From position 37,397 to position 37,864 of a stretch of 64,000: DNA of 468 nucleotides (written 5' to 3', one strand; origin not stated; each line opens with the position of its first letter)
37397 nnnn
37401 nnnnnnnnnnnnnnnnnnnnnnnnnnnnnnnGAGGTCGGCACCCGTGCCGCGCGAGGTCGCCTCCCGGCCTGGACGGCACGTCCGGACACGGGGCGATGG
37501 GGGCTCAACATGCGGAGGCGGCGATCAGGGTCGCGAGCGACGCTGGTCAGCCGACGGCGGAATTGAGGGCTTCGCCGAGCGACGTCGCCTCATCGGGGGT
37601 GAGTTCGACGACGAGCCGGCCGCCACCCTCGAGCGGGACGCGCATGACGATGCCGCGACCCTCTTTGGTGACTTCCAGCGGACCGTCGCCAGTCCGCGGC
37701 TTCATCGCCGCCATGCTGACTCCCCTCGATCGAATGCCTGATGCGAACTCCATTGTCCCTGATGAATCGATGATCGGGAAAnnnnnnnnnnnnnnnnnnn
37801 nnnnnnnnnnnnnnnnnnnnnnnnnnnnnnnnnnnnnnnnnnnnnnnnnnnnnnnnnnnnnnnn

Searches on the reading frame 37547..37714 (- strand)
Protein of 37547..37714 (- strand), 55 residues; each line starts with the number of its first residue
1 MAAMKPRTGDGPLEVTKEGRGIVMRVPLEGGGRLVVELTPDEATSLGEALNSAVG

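Call 72: find_encoding_contigs(protein=window:37547-37714:-, flank=6000, max_places=10)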
Protein window:37547-37714:- (55 aa): 1 contig read that carries it; 1 place shown.
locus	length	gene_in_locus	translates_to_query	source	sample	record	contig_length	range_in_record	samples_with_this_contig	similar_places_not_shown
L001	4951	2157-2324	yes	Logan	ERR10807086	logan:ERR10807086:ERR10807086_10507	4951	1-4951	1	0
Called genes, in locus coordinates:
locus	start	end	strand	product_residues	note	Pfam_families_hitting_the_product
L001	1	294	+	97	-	?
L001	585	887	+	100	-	-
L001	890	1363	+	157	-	-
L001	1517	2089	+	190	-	PF03352:Adenine_glyco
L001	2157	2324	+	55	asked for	PF11314:DUF3117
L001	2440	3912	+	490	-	PF02789:Peptidase_M17_N, PF00883:Peptidase_M17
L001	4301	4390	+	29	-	-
